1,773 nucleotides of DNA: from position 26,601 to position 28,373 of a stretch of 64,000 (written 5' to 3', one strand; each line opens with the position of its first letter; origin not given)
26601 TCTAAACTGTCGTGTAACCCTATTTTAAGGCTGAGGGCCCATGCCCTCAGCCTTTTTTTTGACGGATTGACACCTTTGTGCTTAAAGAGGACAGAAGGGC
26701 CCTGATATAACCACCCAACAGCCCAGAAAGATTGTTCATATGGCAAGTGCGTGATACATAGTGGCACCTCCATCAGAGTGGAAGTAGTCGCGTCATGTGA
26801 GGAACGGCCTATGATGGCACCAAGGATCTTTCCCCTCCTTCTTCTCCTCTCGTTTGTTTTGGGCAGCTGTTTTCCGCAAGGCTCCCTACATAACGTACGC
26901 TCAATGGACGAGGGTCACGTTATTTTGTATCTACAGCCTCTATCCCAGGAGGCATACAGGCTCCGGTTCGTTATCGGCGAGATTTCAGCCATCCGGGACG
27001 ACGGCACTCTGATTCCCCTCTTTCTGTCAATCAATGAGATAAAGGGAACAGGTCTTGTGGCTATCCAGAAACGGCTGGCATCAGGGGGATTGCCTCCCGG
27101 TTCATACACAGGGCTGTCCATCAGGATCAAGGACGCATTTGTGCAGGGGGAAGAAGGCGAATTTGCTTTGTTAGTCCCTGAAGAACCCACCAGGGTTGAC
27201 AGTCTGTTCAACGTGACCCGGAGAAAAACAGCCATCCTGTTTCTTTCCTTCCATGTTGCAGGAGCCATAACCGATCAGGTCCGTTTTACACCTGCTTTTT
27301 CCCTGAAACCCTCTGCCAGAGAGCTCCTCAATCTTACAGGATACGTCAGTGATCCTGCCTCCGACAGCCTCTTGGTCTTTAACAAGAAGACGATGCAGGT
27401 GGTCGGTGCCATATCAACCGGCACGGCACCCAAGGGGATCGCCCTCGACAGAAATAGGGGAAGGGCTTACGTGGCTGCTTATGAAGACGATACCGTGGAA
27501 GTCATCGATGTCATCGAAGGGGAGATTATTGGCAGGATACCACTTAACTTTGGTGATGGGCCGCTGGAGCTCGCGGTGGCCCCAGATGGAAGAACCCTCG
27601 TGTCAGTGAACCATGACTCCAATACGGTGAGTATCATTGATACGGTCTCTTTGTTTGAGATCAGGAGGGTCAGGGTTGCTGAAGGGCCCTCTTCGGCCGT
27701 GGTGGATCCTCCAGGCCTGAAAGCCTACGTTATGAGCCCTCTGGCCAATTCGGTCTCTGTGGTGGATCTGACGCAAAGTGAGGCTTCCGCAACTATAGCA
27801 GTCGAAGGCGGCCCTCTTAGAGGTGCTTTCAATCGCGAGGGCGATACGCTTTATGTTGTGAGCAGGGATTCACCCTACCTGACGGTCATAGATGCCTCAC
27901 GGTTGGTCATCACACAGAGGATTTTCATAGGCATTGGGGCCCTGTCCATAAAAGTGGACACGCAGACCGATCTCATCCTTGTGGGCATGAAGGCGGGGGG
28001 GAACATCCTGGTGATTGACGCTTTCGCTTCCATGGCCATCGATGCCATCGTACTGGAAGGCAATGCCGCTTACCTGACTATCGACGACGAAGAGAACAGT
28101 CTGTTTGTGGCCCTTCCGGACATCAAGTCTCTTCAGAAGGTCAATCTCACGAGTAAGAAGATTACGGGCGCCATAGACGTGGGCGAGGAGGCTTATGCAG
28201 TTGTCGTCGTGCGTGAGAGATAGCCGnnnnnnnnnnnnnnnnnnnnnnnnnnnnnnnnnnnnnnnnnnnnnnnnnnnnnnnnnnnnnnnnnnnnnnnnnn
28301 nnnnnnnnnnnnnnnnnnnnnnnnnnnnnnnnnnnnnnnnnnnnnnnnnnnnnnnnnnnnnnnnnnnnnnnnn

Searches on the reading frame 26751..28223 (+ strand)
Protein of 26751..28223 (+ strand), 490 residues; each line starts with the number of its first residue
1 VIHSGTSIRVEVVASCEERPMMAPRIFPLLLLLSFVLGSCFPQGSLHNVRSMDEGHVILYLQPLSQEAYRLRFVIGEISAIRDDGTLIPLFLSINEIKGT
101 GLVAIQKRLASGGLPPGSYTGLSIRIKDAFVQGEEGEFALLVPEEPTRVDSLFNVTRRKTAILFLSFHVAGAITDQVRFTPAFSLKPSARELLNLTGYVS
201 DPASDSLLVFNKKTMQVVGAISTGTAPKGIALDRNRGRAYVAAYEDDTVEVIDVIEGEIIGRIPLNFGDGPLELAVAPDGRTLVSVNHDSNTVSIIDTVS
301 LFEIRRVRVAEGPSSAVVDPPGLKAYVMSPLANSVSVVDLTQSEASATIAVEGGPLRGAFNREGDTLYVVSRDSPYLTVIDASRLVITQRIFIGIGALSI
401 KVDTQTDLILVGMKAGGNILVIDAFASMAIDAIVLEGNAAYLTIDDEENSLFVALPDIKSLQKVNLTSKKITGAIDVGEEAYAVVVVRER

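Call 3: search_protein_families(library=pfam, proteins=[window:26751-28223:+], max_evalue=1)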
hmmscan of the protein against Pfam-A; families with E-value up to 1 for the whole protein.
window:26751-28223:+ (490 aa): 8 families
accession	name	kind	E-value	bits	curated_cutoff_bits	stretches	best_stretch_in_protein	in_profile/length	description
PF21783.3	YNCE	-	2.4e-07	30.8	27.1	1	215-394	146-325/339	YNCE-like beta-propeller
PF02239.22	Cytochrom_D1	-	2.7e-06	26.6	25.5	1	333-425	15-107/368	Cytochrome D1 heme domain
PF25174.1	Beta-prop_THOC3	-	2.9e-06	26.9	305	2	231-300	53-119/272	THOC3 beta-propeller domain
PF10282.15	Lactonase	-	8.2e-05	22.4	21.7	0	198-254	259-320/344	Lactonase, 7-bladed beta-propeller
PF23393.2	Beta-prop_WDR90_POC16_2nd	-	0.0086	15.7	60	1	266-311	125-170/291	WDR90/POC16, second beta-propeller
PF25172.1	Beta-prop_WDR3_2nd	-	0.045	13.4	140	1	203-291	18-103/293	WDR3 second beta-propeller domain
PF25173.1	Beta-prop_WDR3_1st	-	0.054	13.6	154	1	199-350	3-152/184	WDR3 first beta-propeller domain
PF06739.17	SBBP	-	0.15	12.5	20.5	1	218-244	6-31/38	Beta-propeller repeat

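Call 4: search_protein_families(library=ncbifam, proteins=[window:26751-28223:+], max_evalue=1)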
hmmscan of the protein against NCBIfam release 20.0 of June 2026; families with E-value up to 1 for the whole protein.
window:26751-28223:+ (490 aa): 10 families
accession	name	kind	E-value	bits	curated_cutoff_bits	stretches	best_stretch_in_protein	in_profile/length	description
TIGR02276.1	beta_rpt_yvtn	repeat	1e-28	99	27.85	5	278-319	1-42/42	beta-propeller repeat protein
TIGR03866.1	PQQ_ABC_repeats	subfamily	1.6e-27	96.4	287.3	1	196-487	12-309/310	PQQ-dependent catabolism-associated beta-propeller protein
NF052340.1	hydrazine_beta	equivalog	2.7e-18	66.2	560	2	270-385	34-151/372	hydrazine synthase subunit beta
NF052342.1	hydrazine_BC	exception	1.8e-12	46.3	1250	3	195-283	93-182/690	hydrazine synthase subunit beta-gamma fusion subunit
NF048007.1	MmpL3Stblzr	equivalog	1.1e-11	44.5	600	3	199-299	65-165/366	MmpL3/TtfA transport complex stabilizer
NF052280.1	7_blade_YncE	equivalog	1.3e-11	43.9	400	2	198-370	142-316/338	7-bladed beta-propeller protein YncE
NF052460.1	L-NosZ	equivalog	6.2e-11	41.5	700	2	198-289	189-278/480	clade III lactonase-type nitrous-oxide reductase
NF038015.2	AztD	exception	6.1e-05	21.9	400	1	323-355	316-348/356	zinc metallochaperone AztD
NF038117.1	choice_anch_I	subfamily_domain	0.021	13.7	300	0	220-267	170-217/458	choice-of-anchor I family protein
TIGR03907.1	QH_beta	equivalog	0.035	13.2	223.2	0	244-301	8-65/338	quinohemoprotein amine dehydrogenase subunit beta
